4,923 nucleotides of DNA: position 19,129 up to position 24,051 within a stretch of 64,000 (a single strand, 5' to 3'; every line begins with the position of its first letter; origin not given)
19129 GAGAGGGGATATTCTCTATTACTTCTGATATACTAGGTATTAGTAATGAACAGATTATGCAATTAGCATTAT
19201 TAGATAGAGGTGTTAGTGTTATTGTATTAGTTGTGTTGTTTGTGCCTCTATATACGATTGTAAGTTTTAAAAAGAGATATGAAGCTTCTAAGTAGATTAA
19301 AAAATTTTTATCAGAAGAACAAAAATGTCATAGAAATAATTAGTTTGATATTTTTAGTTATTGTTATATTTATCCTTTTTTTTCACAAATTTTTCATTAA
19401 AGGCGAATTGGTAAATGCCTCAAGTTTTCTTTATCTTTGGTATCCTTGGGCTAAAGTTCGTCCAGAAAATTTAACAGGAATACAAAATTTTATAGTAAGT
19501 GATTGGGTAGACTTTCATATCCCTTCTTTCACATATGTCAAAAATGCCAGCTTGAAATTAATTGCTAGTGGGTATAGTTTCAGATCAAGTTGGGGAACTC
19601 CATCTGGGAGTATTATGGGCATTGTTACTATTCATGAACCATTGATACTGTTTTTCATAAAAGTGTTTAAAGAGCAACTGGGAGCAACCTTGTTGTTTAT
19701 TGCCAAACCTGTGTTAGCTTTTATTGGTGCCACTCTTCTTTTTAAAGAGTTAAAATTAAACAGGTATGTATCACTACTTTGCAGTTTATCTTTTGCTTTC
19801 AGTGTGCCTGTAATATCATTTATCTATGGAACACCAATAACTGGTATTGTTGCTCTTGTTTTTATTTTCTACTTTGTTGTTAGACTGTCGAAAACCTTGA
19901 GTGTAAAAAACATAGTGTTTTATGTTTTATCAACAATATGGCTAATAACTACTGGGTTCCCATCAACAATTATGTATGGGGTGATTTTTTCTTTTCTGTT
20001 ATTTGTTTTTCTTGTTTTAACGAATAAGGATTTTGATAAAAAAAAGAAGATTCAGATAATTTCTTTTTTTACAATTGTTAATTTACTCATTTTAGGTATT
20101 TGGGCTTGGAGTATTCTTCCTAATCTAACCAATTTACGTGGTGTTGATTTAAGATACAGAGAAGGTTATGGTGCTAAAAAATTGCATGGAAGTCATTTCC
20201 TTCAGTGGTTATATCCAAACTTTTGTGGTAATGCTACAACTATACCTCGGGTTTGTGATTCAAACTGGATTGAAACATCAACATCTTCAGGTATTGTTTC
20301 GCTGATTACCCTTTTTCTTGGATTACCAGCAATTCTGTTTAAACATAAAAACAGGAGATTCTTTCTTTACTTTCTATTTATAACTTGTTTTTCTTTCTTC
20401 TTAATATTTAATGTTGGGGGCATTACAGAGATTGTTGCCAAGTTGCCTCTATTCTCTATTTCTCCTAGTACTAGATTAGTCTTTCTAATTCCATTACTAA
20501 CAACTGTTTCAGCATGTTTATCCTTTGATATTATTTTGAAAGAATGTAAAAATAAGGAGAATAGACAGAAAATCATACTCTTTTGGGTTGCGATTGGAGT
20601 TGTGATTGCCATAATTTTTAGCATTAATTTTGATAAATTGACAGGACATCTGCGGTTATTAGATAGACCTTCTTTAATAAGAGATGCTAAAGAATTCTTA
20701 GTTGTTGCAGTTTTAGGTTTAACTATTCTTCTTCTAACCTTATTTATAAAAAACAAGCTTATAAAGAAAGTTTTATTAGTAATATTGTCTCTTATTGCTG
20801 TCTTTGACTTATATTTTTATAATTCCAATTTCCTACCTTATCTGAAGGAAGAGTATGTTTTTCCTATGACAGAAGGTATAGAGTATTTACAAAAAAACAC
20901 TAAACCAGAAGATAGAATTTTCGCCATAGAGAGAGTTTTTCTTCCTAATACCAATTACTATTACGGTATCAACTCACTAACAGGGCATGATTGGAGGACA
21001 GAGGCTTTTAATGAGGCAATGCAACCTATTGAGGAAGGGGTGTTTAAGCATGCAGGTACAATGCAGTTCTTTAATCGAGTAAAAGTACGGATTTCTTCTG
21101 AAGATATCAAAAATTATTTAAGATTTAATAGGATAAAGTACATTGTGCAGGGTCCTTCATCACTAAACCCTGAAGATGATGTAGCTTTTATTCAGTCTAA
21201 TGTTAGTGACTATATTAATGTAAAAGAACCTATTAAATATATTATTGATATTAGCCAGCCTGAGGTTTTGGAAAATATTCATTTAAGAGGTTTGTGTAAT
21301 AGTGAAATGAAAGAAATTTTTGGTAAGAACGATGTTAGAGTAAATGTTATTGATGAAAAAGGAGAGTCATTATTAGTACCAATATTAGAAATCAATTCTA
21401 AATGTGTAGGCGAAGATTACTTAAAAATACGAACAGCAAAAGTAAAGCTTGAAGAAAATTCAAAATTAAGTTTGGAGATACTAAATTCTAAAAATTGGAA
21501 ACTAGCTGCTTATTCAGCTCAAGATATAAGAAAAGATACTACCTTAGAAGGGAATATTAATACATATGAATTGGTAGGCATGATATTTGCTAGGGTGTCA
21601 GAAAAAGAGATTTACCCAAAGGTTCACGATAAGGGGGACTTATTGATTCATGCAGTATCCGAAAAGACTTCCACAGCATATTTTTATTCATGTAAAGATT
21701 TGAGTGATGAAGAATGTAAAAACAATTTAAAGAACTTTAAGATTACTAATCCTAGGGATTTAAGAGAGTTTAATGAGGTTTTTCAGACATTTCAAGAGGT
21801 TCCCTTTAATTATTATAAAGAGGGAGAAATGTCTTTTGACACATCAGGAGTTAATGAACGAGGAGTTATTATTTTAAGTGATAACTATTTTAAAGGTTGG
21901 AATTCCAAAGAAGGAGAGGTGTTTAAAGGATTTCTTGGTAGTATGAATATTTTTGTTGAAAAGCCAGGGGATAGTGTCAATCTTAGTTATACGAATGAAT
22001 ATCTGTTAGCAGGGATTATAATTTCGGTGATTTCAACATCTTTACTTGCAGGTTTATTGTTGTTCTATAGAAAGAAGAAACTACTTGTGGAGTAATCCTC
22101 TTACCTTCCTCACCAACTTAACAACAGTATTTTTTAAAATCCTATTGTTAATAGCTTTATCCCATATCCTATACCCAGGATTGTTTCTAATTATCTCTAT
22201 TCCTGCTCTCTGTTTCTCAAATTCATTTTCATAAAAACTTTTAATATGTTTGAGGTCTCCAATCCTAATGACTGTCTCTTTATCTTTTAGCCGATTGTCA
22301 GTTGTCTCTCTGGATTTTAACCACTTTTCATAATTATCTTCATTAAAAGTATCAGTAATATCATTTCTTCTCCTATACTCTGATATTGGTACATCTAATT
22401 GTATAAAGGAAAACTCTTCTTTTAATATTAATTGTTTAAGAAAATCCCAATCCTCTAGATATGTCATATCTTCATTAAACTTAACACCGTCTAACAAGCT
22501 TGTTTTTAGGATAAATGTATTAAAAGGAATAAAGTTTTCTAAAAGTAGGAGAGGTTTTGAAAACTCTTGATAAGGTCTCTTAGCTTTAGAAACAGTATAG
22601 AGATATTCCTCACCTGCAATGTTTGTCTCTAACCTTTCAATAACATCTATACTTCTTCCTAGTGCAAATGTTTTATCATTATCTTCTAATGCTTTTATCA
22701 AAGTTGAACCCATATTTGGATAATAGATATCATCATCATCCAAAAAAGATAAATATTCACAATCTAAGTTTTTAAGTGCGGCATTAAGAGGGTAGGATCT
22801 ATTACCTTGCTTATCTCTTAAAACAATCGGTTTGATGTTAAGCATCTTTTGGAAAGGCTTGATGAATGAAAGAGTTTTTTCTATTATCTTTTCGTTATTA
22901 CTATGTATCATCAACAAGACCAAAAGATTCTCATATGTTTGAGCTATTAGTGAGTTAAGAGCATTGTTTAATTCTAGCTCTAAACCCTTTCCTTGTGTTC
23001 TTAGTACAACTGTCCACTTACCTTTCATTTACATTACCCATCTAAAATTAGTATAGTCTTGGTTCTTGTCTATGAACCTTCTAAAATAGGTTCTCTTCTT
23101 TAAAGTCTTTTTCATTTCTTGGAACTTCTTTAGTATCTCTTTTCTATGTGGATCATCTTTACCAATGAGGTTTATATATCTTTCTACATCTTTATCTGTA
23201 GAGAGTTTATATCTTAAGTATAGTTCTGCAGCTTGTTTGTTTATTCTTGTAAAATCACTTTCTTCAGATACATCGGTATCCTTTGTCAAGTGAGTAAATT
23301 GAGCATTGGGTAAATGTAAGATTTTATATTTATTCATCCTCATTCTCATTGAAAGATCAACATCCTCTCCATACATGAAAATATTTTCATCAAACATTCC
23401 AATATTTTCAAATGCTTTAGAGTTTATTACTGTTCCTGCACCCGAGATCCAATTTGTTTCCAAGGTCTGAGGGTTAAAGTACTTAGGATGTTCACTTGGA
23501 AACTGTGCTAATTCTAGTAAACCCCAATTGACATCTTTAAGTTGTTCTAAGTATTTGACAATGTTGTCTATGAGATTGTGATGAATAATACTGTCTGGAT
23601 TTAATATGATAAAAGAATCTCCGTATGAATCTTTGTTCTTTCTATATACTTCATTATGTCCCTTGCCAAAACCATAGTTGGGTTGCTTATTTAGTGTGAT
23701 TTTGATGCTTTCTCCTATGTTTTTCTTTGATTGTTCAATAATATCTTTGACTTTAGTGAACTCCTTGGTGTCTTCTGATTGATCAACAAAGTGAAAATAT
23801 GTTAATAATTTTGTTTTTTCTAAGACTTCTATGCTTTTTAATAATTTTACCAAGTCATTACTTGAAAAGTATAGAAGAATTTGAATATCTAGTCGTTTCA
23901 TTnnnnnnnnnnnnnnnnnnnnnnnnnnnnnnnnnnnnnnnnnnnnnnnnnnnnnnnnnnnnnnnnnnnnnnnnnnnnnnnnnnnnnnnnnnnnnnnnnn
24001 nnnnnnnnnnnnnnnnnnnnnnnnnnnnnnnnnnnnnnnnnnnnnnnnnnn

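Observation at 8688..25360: Composite cell-surface glycan locus combining an ABC-transporter-dependent pathway with a three-component extracytoplasmic glycosylation set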

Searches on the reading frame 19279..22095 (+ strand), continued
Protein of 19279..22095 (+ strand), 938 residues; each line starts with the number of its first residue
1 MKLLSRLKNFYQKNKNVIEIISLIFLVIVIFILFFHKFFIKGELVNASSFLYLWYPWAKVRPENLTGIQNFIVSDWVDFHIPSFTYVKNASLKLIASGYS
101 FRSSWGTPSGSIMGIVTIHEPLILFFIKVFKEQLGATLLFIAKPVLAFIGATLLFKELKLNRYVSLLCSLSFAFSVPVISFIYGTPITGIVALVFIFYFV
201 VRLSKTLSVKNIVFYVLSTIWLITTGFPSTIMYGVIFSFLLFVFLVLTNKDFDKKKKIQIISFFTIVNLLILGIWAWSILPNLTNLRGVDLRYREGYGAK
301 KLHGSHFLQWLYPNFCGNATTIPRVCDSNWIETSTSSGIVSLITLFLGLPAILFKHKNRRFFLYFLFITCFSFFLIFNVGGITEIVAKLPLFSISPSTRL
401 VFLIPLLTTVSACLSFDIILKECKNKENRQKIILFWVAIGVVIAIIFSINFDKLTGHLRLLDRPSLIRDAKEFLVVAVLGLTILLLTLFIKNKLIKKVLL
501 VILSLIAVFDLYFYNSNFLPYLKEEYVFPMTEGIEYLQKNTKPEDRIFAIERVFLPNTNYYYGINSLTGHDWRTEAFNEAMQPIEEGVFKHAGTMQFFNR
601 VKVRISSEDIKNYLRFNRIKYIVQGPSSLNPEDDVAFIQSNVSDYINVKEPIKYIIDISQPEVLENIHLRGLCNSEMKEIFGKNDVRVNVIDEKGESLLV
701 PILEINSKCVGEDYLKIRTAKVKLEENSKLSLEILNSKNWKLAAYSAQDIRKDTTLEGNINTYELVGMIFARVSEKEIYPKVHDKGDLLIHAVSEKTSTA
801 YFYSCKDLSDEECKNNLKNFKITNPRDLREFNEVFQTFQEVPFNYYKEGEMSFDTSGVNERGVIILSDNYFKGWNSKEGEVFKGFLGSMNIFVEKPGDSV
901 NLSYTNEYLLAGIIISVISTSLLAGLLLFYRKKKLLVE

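Call 88: find_encoding_contigs(protein=P0006, flank=6000, max_places=1)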
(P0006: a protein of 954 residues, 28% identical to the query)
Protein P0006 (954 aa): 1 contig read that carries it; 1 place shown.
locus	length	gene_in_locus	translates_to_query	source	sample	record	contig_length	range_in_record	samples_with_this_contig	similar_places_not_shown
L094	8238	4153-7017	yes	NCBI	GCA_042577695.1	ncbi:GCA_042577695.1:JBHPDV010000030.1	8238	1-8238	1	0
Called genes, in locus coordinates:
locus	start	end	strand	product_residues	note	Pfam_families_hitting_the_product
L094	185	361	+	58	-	-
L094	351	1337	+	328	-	PF00535:Glycos_transf_2, PF10111:Glyco_tranf_2_2 (weak), PF13506:Glyco_transf_21 (weak)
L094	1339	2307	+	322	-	PF03706:LPG_synthase_TM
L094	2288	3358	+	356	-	PF13439:Glyco_transf_4, PF00534:Glycos_transf_1, PF13692:Glyco_trans_1_4, PF13524:Glyco_trans_1_2 (faint), PF26337:Gtf3_C (faint)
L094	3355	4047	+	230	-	PF01209:Ubie_methyltran, PF13489:Methyltransf_23, PF05219:DREV, PF07021:MetW (weak), PF13847:Methyltransf_31, PF08241:Methyltransf_11, PF08242:Methyltransf_12, PF13649:Methyltransf_25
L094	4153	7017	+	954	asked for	PF09586:YfhO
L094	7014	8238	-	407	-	?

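Call 89: find_encoding_contigs(protein=P0014, flank=6000, max_places=1)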
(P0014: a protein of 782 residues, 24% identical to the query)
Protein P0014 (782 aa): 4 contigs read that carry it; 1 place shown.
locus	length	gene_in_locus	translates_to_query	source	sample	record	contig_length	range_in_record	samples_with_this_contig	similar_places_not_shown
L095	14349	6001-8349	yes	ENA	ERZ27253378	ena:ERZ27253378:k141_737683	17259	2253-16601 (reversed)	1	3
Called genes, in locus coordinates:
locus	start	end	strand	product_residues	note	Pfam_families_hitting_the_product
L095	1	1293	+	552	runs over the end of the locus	PF10131:PTPS_related (weak)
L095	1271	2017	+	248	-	PF00535:Glycos_transf_2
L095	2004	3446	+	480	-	PF01943:Polysacc_synt, PF13440:Polysacc_synt_3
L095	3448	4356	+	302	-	PF00535:Glycos_transf_2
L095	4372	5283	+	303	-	PF00535:Glycos_transf_2, PF13641:Glyco_tranf_2_3, PF13632:Glyco_trans_2_3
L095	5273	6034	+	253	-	PF00535:Glycos_transf_2, PF10111:Glyco_tranf_2_2 (weak)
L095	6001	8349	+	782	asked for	PF09586:YfhO, PF24677:DUF7657 (weak), PF09586:YfhO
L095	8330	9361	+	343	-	PF13439:Glyco_transf_4 (weak), PF00534:Glycos_transf_1, PF13692:Glyco_trans_1_4, PF13524:Glyco_trans_1_2 (weak)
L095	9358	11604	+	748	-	PF09586:YfhO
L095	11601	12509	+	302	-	PF00535:Glycos_transf_2, PF10111:Glyco_tranf_2_2 (weak), PF13641:Glyco_tranf_2_3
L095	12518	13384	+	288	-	PF13489:Methyltransf_23, PF13649:Methyltransf_25, PF13847:Methyltransf_31, PF08241:Methyltransf_11, PF08242:Methyltransf_12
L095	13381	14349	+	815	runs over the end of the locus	PF09586:YfhO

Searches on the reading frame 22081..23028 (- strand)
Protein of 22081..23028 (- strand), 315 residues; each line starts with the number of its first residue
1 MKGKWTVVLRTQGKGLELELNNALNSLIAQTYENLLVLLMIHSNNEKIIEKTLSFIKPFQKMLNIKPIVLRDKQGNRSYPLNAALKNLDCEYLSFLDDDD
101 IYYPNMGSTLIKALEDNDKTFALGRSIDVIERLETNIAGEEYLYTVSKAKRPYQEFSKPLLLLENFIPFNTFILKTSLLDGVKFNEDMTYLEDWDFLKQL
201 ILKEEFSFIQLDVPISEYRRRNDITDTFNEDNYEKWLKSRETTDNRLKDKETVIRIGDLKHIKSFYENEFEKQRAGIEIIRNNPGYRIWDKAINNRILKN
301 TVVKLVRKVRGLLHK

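Call 4: search_protein_families(library=pfam, proteins=[window:22081-23028:-])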
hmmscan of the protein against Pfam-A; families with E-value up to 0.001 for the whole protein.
window:22081-23028:- (315 aa): 1 family
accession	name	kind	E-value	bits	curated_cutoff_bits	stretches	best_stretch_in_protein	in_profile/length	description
PF00535.33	Glycos_transf_2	-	1.2e-10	42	23.3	1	18-145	11-132/168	Glycosyl transferase family 2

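Call 10: search_protein_families(library=ncbifam, proteins=[window:22081-23028:-], max_evalue=0.01)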
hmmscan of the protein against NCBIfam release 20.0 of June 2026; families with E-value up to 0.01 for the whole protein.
window:22081-23028:- (315 aa): 7 families
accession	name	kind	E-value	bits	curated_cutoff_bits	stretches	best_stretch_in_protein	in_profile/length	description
NF050050.1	ProtGlycPglI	equivalog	7.1e-07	28.9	500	1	20-225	17-209/306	GalNAc(5)-diNAcBac-PP-undecaprenol beta-1,3-glucosyltransferase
NF007482.0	PRK10073.1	equivalog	5.4e-06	25.6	423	1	19-118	20-114/334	glycosyltransferase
NF047683.1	TeichurnBiosyTuaG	equivalog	2.9e-05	23.8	400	1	19-123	20-120/252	teichuronic acid biosynthesis protein TuaG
NF041394.1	GtaseAglG_Halo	equivalog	0.00053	19.4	440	1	18-146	16-139/304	glucosyl-dolichyl phosphate glucuronosyltransferase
TIGR04440.1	glyco_TIGR04440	domain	0.0018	18.1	70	1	43-146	36-140/215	TIGR00180 family glycosyltransferase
NF053739.1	GlytfEpsEBac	equivalog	0.0052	15.8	450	1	20-125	16-118/265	glycosyltransferase EpsE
TIGR03111.1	glyc2_xrt_Gpos1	hypoth_equivalog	0.0053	15.6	363.95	1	19-127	63-169/439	TIGR03111 family XrtG-associated glycosyltransferase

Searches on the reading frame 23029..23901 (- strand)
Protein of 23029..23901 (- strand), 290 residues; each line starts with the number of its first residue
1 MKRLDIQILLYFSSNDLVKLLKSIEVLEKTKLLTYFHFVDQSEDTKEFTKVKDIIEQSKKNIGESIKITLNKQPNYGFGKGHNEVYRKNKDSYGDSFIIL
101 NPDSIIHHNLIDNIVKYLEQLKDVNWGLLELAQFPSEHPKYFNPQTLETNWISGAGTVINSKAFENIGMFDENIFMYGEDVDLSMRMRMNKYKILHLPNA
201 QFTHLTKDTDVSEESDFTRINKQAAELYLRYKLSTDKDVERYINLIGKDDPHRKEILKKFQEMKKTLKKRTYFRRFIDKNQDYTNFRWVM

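Call 4: search_protein_families(library=pfam, proteins=[window:23029-23901:-])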
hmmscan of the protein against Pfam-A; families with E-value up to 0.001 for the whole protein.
window:23029-23901:- (290 aa): 2 families
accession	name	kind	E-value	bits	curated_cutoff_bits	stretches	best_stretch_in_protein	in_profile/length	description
PF13641.12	Glyco_tranf_2_3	-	6.2e-07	30.1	27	0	152-208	159-215/230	Glycosyltransferase like family 2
PF13632.12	Glyco_trans_2_3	-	4.1e-06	27.2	27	1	152-207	72-126/198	Glycosyl transferase family group 2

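Call 10: search_protein_families(library=ncbifam, proteins=[window:23029-23901:-], max_evalue=0.01)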
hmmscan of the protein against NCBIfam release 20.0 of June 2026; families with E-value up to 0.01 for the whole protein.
window:23029-23901:- (290 aa): 4 families
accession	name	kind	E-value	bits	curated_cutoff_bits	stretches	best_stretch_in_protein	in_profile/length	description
TIGR01556.1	rhamnosyltran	subfamily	9.6e-09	34.8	200.55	1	148-211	144-207/281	rhamnosyltransferase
TIGR03937.1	PgaC_IcaA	equivalog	6.2e-05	22.1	422.3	1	150-205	198-251/407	poly-beta-1,6-N-acetyl-D-glucosamine synthase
TIGR03965.1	mycofact_glyco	equivalog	0.00014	20.9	280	1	152-206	229-282/467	mycofactocin biosynthesis glycosyltransferase MftF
TIGR04283.1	glyco_like_mftF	equivalog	0.0031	17.1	182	1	92-197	71-178/221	TIGR04283 family arsenosugar biosynthesis glycosyltransferase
